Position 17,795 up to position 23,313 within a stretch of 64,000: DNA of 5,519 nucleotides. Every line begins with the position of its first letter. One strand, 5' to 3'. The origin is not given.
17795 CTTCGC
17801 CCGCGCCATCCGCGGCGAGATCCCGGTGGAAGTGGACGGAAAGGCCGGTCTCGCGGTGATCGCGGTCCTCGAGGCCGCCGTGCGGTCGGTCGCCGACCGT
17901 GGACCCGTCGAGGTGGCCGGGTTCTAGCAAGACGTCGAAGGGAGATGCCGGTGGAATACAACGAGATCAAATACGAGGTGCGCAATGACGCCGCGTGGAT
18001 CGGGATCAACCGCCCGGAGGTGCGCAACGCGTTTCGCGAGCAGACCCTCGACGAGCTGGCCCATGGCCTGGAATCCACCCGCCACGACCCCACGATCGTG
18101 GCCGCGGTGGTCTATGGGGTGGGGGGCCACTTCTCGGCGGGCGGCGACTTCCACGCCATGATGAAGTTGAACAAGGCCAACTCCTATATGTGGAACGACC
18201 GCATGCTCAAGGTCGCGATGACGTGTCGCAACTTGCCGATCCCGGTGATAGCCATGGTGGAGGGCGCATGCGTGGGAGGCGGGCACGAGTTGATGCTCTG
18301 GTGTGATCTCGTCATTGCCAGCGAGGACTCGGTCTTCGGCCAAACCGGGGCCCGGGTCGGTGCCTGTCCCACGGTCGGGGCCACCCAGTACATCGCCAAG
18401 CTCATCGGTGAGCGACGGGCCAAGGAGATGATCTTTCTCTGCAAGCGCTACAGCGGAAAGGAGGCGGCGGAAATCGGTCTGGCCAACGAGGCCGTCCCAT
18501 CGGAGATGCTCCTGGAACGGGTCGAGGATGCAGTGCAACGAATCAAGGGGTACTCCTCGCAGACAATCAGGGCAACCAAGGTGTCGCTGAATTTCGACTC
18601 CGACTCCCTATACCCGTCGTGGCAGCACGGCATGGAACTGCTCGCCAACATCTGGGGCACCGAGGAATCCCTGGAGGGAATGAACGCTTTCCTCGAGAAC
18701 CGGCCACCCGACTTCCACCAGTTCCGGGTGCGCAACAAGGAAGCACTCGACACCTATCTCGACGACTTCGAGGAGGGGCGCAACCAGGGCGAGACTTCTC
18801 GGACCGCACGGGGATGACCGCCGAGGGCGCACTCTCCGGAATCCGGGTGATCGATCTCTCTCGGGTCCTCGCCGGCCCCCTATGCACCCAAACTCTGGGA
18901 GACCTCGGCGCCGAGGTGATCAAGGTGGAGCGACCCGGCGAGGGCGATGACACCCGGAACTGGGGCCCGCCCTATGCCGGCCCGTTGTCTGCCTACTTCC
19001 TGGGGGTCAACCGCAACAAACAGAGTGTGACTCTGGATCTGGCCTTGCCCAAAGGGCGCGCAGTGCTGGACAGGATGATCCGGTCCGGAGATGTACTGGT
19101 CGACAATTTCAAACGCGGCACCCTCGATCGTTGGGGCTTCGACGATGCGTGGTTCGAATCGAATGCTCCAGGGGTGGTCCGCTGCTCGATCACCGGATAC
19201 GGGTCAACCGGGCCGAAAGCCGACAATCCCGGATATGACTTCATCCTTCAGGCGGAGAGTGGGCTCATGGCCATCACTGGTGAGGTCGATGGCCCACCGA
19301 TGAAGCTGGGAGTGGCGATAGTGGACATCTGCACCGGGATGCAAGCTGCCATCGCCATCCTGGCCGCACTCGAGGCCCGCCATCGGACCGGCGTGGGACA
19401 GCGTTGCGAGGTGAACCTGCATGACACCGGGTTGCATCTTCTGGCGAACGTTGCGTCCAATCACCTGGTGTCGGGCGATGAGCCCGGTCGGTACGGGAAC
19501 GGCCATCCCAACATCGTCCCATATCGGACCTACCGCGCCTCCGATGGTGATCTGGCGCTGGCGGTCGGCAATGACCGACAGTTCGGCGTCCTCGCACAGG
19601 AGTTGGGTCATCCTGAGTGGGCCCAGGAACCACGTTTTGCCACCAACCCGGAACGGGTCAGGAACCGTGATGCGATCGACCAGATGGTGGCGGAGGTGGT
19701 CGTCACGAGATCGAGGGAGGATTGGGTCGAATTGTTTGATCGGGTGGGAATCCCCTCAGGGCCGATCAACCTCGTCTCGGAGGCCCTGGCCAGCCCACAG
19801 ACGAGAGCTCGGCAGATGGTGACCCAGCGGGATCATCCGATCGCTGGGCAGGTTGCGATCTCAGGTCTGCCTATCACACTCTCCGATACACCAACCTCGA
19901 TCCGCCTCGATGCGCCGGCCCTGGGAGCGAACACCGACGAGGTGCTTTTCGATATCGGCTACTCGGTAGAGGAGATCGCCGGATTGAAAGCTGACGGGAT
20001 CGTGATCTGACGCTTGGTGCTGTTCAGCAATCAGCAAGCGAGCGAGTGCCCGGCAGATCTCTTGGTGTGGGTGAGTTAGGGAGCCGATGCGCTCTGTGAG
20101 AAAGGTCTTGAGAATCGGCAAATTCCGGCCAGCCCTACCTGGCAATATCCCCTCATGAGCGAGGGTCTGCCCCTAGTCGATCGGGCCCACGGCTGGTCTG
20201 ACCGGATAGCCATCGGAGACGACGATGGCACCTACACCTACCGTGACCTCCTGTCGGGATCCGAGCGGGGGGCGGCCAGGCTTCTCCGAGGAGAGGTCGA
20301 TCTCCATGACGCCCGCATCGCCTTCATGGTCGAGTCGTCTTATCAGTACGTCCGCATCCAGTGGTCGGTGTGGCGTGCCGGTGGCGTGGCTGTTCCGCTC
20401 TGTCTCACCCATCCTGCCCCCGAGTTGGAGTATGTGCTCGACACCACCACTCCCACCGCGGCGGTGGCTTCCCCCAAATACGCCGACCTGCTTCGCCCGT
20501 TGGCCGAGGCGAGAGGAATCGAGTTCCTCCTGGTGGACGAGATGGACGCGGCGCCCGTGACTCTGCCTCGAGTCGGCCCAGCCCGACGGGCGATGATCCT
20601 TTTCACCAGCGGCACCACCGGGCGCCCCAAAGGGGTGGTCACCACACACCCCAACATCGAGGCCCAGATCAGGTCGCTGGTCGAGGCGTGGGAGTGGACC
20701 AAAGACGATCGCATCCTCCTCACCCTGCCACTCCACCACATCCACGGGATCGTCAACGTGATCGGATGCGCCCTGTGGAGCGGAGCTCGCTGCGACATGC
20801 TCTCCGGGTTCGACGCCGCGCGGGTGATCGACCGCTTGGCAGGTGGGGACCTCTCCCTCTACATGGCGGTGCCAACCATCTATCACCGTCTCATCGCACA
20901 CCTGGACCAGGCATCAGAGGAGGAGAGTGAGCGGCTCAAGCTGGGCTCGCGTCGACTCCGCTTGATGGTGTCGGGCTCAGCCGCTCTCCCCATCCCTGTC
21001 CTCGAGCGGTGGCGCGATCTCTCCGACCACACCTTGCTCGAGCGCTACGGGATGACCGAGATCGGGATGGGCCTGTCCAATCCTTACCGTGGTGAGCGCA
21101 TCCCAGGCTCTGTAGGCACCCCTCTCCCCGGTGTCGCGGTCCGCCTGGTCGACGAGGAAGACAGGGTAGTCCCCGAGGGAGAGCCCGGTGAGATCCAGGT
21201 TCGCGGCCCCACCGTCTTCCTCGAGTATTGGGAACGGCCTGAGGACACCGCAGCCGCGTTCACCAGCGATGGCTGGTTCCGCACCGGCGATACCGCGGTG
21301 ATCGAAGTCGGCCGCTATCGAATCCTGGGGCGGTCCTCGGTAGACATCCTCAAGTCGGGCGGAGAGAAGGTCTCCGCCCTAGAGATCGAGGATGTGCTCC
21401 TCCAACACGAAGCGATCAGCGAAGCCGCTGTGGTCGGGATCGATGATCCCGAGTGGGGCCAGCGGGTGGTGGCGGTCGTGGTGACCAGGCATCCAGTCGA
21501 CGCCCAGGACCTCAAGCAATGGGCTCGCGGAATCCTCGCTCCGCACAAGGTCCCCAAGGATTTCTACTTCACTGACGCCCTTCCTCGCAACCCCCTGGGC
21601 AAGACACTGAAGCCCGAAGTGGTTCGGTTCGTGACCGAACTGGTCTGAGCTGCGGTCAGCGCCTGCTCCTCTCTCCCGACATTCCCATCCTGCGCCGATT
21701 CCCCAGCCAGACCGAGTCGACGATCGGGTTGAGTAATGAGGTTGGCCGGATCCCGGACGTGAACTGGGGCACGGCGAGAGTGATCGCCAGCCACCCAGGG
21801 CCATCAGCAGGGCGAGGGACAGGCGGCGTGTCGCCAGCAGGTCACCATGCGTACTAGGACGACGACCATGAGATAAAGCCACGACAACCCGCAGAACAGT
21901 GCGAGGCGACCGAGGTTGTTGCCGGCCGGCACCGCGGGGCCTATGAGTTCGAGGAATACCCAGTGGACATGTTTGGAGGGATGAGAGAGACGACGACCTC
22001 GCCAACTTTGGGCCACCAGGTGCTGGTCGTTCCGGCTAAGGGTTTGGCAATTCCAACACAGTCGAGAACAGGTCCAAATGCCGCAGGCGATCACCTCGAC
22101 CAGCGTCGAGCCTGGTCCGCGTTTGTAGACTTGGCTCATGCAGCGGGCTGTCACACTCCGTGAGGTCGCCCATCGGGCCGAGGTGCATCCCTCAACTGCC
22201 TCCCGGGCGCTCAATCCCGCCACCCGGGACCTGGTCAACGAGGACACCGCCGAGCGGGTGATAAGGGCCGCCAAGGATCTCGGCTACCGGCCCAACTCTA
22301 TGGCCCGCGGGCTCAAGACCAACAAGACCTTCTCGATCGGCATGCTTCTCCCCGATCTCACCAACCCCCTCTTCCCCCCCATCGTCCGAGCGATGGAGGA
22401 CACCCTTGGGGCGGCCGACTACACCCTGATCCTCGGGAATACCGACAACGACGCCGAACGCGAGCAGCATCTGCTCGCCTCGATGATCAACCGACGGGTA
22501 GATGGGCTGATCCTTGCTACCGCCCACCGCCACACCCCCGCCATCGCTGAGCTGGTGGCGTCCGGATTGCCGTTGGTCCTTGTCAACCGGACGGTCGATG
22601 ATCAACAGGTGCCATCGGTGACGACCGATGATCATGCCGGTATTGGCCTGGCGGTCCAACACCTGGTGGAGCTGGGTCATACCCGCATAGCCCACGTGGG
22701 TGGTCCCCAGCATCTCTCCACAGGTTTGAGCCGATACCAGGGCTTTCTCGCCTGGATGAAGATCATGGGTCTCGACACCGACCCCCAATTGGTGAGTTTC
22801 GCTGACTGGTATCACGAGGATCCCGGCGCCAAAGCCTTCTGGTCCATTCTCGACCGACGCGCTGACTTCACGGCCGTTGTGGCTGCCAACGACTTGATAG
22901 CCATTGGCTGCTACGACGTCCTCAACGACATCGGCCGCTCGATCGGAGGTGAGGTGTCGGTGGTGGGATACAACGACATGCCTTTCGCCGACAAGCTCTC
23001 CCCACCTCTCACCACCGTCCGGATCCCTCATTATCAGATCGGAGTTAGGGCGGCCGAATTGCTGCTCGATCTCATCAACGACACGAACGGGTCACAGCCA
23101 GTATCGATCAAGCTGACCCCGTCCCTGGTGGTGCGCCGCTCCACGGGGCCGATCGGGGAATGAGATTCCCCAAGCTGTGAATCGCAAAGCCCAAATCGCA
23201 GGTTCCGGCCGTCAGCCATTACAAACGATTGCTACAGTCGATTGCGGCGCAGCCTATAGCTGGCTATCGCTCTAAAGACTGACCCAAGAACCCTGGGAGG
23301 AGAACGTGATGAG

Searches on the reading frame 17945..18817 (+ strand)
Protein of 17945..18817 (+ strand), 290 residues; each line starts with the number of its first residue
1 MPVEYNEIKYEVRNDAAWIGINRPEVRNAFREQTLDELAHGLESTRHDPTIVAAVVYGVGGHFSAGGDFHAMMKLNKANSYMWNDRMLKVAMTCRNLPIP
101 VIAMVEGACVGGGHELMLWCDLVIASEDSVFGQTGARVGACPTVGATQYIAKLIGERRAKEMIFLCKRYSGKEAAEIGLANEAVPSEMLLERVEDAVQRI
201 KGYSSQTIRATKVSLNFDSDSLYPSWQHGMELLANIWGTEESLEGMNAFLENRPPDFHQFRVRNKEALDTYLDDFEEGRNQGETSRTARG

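Call 37: search_protein_families(library=pfam, proteins=[window:17945-18817:+], max_evalue=0.0001)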
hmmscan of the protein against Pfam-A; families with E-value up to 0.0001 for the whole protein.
window:17945-18817:+ (290 aa): 2 families
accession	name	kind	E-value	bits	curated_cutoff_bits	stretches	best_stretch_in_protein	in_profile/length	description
PF00378.25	ECH_1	-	1.2e-56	192.3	27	1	16-259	6-250/251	Enoyl-CoA hydratase/isomerase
PF16113.10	ECH_2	-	1.5e-25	90.9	27.2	1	18-211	3-198/335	Enoyl-CoA hydratase/isomerase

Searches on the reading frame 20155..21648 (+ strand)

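Call 37: search_protein_families(library=pfam, proteins=[window:20155-21648:+], max_evalue=0.0001)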
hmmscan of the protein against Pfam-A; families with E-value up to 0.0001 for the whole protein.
window:20155-21648:+ (497 aa): 2 families
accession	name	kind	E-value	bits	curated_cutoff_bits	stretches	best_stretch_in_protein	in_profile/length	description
PF00501.34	AMP-binding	-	3.5e-69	233.9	29.9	1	9-359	3-384/384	AMP-binding enzyme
PF13193.12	AMP-binding_C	-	5.6e-21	75.7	24.5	1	410-483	1-76/76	AMP-binding enzyme C-terminal domain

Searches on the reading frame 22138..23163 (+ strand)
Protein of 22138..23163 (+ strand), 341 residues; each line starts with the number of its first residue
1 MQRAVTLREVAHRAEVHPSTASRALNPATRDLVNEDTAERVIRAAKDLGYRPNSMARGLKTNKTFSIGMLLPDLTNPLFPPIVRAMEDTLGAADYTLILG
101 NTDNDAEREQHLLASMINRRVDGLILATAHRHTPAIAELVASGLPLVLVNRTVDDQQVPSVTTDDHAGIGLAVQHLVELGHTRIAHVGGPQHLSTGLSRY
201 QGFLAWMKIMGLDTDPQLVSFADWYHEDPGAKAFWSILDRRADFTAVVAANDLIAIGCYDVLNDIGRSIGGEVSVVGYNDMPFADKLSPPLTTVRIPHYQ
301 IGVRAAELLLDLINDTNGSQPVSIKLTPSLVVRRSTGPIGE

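Call 60: search_protein_families(library=pfam, proteins=[window:22138-23163:+], max_evalue=0.0001)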
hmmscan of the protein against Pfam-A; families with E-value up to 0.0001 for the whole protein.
window:22138-23163:+ (341 aa): 4 families
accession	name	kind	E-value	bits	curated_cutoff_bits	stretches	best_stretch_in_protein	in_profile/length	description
PF00532.27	Peripla_BP_1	-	2.6e-36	126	22.2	1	66-322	3-271/281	Periplasmic binding proteins and sugar binding domain of LacI family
PF13377.12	Peripla_BP_3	-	5.9e-34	118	26.5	1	173-336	1-167/167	Periplasmic binding protein-like domain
PF13407.12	Peripla_BP_4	-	1e-15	58.4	35.1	1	67-281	1-219/258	Periplasmic binding protein domain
PF00356.27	LacI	-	2.1e-10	40.6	27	1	6-53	1-46/46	Bacterial regulatory proteins, lacI family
